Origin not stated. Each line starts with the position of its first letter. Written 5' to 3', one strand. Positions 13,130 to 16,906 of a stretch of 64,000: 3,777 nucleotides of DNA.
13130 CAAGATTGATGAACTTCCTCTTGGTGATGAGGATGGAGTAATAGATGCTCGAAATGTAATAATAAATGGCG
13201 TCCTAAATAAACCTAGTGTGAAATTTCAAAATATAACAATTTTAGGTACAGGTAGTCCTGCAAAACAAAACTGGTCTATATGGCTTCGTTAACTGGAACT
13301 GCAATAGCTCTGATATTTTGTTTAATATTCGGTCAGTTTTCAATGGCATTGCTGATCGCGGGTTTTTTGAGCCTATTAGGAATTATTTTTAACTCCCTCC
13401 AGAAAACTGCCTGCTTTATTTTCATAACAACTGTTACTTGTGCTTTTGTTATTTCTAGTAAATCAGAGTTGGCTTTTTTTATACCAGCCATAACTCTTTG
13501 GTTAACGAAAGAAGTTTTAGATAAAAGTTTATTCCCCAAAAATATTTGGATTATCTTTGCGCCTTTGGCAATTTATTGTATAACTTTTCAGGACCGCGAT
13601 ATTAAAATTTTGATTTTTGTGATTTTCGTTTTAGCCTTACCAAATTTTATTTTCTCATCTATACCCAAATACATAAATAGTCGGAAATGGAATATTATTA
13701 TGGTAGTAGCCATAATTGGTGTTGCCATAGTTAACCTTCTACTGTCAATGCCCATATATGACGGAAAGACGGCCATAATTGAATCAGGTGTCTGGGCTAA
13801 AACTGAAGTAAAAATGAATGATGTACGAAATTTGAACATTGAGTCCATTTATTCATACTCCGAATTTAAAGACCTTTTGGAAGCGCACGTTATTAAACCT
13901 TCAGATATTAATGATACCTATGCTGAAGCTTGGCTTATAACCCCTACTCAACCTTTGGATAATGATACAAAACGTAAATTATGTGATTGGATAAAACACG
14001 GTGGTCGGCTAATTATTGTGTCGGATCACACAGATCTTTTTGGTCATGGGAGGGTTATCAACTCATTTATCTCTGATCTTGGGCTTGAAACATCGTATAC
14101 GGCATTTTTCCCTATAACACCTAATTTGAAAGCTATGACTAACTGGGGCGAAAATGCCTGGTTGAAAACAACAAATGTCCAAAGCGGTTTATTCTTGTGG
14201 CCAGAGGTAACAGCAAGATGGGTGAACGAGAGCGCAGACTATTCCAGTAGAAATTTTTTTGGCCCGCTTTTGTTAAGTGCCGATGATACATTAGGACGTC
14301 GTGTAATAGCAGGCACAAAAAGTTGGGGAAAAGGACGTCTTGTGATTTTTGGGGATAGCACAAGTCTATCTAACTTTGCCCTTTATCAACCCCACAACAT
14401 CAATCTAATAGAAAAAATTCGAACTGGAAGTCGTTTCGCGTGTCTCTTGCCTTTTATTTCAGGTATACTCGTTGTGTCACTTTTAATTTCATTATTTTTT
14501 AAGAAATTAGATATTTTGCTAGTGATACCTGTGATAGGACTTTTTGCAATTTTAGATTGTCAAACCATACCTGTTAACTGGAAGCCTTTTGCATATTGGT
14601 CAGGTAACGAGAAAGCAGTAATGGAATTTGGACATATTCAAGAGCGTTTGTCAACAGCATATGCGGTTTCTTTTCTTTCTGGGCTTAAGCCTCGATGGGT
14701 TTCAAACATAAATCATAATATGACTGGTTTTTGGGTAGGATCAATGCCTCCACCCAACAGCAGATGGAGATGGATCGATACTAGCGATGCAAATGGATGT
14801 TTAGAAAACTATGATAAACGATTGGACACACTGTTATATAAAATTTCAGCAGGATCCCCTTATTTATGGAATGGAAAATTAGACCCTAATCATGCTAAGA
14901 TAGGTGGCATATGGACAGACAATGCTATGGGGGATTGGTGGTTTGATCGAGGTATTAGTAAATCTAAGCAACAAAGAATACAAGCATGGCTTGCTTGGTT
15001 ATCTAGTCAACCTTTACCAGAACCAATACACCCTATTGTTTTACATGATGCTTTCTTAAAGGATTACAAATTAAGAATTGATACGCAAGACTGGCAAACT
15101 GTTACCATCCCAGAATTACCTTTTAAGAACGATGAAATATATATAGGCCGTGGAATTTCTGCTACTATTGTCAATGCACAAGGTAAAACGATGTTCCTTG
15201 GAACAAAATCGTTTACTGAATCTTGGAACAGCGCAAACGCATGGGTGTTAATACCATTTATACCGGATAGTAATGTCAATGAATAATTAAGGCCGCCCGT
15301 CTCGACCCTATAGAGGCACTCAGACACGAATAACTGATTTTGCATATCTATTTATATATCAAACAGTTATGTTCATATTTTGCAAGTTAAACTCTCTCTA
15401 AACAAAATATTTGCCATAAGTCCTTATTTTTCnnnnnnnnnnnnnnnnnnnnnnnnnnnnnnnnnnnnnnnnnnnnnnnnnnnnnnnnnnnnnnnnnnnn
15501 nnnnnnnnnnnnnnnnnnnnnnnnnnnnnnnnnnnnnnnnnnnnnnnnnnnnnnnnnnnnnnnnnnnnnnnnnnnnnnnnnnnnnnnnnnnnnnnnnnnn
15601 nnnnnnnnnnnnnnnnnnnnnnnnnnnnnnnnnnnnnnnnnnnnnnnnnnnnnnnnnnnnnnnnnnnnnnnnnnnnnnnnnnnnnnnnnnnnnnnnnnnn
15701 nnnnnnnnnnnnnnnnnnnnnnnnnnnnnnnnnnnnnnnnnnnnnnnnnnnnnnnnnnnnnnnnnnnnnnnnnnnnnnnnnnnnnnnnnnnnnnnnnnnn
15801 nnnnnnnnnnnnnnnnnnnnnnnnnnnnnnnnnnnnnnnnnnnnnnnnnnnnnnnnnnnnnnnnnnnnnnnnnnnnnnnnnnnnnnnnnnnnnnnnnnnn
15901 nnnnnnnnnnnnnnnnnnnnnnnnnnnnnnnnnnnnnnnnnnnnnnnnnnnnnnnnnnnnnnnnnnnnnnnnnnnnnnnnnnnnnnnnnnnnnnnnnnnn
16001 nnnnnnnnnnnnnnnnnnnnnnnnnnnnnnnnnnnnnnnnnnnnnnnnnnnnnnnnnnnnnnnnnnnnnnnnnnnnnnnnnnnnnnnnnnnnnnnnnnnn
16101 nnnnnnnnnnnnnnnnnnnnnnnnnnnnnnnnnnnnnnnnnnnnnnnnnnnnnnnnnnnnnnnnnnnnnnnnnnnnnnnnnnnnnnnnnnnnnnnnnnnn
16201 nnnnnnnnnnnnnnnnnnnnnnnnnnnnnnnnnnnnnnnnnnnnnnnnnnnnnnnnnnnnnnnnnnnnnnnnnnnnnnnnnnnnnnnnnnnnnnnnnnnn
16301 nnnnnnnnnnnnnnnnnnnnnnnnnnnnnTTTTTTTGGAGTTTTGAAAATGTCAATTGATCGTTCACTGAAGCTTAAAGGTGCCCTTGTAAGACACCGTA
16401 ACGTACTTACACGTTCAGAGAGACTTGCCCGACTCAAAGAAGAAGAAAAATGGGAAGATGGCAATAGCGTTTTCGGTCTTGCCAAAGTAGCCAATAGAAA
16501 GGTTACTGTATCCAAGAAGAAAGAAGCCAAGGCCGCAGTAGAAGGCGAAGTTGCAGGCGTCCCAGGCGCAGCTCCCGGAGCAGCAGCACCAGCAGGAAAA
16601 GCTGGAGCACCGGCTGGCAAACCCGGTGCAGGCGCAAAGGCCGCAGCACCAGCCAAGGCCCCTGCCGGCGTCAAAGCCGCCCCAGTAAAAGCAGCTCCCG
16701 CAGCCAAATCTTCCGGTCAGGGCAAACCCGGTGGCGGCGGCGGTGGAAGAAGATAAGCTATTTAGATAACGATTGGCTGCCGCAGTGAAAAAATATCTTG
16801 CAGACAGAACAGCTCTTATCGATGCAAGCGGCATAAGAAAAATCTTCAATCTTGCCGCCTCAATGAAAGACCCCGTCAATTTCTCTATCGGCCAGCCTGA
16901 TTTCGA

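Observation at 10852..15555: Low-GC three-gene cassette: Cys-repeat secreted protein plus two large uncharacterised polytopic membrane proteins (candidate novel envelope system)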

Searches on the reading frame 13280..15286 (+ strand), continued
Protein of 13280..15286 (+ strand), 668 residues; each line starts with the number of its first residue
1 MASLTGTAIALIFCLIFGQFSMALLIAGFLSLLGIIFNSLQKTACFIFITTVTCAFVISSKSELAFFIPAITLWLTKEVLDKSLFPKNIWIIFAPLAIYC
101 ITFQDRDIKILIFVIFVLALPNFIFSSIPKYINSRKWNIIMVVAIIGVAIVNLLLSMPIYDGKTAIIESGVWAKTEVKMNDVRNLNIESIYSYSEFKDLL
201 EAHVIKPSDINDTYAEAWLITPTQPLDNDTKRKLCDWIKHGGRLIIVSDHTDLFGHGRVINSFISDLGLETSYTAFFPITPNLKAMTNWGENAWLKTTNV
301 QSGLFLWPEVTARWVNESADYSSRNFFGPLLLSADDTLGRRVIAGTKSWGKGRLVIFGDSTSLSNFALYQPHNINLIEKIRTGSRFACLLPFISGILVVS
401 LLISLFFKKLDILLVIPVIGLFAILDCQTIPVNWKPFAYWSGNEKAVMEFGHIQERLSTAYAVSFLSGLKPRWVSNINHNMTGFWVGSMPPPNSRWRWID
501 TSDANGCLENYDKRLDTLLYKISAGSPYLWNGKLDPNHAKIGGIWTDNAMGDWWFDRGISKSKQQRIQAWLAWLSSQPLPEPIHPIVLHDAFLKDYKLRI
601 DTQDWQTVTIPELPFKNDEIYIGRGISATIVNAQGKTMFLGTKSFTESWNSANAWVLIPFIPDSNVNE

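Call 87: search_protein_families(library=pfam, proteins=[L076:4376-5212:+], max_evalue=1)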
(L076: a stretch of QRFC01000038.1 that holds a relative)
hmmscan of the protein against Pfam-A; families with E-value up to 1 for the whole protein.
L076:4376-5212:+ (278 aa): 0 families

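Call 93: list_cluster_members(proteins=[L076:4376-5209:+, L076:5271-6722:+, L076:6722-8530:+, L067:4954-5262:+, L067:6758-8569:+, L017:5614-7431:+, L013:5533-7524:+, L074:5242-7053:+])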
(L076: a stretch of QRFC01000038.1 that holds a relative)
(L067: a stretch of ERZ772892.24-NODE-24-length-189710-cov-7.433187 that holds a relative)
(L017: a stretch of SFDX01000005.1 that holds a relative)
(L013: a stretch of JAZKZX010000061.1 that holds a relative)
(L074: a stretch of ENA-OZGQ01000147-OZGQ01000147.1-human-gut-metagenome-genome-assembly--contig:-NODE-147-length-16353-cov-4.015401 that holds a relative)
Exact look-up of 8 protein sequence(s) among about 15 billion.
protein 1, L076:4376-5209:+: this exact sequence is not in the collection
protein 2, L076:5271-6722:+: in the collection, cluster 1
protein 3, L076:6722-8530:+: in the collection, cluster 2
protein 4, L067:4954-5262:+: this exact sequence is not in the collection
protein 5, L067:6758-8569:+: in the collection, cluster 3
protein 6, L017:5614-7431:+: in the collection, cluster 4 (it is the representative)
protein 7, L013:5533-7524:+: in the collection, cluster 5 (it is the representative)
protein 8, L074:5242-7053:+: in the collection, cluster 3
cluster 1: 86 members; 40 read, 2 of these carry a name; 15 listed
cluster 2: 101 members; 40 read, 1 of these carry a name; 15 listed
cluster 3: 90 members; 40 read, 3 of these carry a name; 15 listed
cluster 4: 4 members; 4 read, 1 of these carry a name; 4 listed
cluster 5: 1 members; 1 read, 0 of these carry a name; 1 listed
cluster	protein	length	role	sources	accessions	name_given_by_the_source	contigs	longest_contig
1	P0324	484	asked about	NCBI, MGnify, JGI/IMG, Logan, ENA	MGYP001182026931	FL=1 | hypothetical protein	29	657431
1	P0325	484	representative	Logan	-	-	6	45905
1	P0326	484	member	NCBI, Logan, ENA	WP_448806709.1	hypothetical protein [Akkermansia sp.]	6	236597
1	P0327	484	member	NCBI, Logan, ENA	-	-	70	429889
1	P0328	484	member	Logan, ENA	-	-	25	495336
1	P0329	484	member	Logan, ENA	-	-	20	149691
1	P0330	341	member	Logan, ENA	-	-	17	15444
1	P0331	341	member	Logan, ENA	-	-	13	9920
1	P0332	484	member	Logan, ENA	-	-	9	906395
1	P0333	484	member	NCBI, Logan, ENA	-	-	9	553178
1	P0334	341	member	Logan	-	-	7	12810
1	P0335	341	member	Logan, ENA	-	-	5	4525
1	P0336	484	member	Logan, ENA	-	-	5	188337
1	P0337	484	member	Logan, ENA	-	-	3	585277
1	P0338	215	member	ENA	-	-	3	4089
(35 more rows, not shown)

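Call 97: search_protein_families(library=pfam, proteins=[L032:1-963:+, L032:960-1832:+, L032:2473-2961:+, L032:3241-5172:+, L032:9729-15152:+, L032:15519-16826:+, L067:1757-2641:+, L067:3275-3985:-, L067:9732-10880:+, L067:10720-12291:+], max_evalue=0.001)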
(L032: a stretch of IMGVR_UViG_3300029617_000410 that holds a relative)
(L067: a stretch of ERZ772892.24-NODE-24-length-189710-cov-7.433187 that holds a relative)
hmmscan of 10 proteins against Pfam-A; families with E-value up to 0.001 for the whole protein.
L032:1-963:+ (320 aa): 0 families

L032:960-1832:+ (290 aa): 0 families

L032:2473-2961:+ (162 aa): 0 families

L032:3241-5172:+ (643 aa): 2 families
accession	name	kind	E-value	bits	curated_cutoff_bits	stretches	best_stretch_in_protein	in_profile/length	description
PF07693.20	KAP_NTPase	-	1.3e-19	71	20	2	131-256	154-292/293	KAP family P-loop domain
PF13401.12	AAA_22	-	0.00063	20.5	27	0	29-169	7-125/130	AAA domain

L032:9729-15152:+ (1807 aa): 1 family
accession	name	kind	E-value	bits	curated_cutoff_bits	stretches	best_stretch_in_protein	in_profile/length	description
PF05593.20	RHS_repeat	-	1.7e-25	89.2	22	2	806-842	1-37/38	RHS Repeat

L032:15519-16826:+ (435 aa): 2 families
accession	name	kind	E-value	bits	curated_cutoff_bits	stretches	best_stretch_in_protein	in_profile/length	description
PF08238.18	Sel1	-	7.5e-73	238.8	30.7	7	201-235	3-36/36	Sel1 repeat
PF23310.1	TPR_27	-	1.9e-15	56.9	27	0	222-308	14-96/110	Plant tetratrico peptide repeats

L067:1757-2641:+ (294 aa): 1 family
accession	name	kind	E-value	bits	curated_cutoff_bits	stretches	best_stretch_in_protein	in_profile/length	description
PF07589.16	PEP-CTERM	-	0.00044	20.7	20.7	1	271-293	2-24/24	PEP-CTERM motif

L067:3275-3985:- (236 aa): 1 family
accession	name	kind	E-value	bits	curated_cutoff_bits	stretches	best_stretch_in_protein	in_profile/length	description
PF07589.16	PEP-CTERM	-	7.1e-05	23.2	20.7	1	213-236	1-24/24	PEP-CTERM motif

L067:9732-10880:+ (382 aa): 0 families

L067:10720-12291:+ (523 aa): 0 families

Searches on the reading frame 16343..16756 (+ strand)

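Call 3: search_protein_families(library=pfam, proteins=[window:16343-16756:+], max_evalue=1)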
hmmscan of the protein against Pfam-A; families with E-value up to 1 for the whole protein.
window:16343-16756:+ (137 aa): 0 families

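Call 4: search_protein_families(library=ncbifam, proteins=[window:16343-16756:+], max_evalue=1)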
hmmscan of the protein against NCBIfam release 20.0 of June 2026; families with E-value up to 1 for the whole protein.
window:16343-16756:+ (137 aa): 3 families
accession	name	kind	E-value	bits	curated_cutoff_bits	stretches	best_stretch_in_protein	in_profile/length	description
TIGR04137.1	Chlam_Ver_rRNA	hypoth_equivalog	2.4e-18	65.7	50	1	3-49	1-47/50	small basic protein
NF033930.1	pneumo_PspA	exception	0.011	14.5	850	1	29-119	311-401/659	pneumococcal surface protein A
NF003377.0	PRK04452.1-3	subfamily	0.44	9.4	527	1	54-116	320-395/432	acetyl-CoA decarbonylase/synthase complex subunit delta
